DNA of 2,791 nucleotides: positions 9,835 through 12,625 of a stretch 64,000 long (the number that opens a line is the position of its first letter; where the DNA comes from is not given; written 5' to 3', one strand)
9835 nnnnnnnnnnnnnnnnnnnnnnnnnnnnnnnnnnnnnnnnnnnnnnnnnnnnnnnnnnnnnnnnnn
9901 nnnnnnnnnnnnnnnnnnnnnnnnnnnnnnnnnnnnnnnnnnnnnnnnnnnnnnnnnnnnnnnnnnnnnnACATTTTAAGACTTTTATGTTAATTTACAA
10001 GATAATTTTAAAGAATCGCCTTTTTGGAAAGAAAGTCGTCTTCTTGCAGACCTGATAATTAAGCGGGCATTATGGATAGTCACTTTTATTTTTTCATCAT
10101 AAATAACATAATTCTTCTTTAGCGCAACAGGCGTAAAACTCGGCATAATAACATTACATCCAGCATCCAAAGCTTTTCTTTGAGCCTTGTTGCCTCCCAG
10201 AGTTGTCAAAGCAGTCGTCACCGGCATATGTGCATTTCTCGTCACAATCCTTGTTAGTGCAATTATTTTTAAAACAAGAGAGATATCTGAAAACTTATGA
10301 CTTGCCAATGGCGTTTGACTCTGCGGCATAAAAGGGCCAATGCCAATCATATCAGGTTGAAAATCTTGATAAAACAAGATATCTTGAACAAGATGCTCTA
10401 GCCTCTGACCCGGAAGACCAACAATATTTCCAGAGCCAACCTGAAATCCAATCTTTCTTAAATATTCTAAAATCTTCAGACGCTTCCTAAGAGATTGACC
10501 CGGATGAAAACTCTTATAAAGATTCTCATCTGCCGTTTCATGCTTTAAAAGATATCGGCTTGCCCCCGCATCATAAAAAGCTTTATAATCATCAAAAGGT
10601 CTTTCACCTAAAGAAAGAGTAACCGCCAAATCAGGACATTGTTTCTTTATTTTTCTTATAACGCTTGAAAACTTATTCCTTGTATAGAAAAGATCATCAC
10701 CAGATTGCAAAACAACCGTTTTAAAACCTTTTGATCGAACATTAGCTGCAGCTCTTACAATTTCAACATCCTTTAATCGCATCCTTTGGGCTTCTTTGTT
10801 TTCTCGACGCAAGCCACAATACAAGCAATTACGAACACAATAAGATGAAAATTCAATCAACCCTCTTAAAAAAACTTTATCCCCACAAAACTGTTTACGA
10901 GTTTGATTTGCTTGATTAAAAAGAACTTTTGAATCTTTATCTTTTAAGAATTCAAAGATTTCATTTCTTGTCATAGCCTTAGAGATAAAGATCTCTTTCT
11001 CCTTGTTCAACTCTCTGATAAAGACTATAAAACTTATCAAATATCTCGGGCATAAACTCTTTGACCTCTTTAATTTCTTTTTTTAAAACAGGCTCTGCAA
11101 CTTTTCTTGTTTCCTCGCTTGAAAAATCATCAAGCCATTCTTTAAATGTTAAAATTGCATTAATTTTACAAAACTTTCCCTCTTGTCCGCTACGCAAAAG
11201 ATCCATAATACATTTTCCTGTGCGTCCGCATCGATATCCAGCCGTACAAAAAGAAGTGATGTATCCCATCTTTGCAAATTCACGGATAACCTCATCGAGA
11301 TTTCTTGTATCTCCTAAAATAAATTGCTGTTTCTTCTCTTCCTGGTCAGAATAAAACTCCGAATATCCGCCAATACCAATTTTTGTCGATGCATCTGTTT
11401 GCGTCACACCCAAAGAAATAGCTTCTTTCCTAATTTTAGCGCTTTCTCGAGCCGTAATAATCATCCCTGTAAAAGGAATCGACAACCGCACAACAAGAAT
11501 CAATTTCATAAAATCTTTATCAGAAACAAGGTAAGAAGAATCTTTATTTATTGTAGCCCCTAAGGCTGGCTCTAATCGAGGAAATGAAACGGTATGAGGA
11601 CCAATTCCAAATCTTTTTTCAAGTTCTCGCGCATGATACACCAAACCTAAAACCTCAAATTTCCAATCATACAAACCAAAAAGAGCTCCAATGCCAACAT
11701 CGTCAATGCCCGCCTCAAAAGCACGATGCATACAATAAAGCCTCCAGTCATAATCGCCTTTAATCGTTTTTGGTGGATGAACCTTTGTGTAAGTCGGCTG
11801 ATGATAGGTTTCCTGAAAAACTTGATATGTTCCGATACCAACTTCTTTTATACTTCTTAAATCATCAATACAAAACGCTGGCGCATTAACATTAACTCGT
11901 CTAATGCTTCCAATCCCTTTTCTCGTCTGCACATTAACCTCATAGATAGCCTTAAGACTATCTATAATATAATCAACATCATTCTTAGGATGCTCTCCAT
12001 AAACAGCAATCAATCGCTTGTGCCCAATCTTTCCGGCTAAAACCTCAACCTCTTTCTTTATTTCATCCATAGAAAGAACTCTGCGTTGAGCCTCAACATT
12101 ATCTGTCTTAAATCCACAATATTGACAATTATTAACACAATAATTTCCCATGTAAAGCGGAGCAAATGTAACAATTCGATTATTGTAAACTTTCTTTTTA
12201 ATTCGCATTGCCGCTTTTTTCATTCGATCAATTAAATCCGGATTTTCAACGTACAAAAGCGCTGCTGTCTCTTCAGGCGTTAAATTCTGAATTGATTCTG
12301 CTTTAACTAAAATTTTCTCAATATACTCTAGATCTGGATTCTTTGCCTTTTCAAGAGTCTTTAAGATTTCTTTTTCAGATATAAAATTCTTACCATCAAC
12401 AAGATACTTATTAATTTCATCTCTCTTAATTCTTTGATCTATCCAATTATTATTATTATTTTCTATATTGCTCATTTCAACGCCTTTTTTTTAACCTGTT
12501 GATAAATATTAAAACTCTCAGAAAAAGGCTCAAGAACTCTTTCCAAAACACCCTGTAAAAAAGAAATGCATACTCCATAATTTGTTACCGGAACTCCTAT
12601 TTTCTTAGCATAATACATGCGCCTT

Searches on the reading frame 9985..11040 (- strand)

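Call 40: search_protein_families(library=pfam, proteins=[window:9985-11040:-], max_evalue=0.0001)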
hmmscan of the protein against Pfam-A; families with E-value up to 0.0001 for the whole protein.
window:9985-11040:- (351 aa): 1 family
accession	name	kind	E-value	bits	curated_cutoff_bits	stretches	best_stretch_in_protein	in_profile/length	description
PF04055.27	Radical_SAM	-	1.4e-18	68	29.5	1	62-221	1-163/166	Radical SAM superfamily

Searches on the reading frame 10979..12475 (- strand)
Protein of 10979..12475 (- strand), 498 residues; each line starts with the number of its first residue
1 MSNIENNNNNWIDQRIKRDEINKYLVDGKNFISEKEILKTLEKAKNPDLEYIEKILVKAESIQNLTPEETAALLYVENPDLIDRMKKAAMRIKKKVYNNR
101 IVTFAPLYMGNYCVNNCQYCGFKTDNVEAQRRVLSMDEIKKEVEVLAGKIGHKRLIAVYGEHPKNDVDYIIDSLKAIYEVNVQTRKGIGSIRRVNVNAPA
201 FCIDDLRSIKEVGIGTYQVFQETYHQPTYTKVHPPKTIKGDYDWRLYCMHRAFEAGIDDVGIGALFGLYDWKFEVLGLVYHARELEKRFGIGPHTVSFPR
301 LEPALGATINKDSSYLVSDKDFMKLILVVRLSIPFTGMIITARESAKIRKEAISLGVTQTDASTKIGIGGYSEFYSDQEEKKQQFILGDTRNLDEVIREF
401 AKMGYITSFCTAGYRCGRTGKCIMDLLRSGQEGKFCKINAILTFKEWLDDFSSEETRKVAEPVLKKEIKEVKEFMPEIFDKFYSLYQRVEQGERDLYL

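Call 5: search_protein_families(library=pfam, proteins=[window:10979-12475:-], max_evalue=0.01)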
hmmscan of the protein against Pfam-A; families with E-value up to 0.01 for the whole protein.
window:10979-12475:- (498 aa): 2 families
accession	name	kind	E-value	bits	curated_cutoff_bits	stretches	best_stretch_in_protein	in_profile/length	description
PF04055.27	Radical_SAM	-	2.2e-15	57.6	29.5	1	109-264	3-148/166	Radical SAM superfamily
PF06968.18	BATS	-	2e-14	53.9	22.2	1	297-405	1-87/88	Biotin and Thiamin Synthesis associated domain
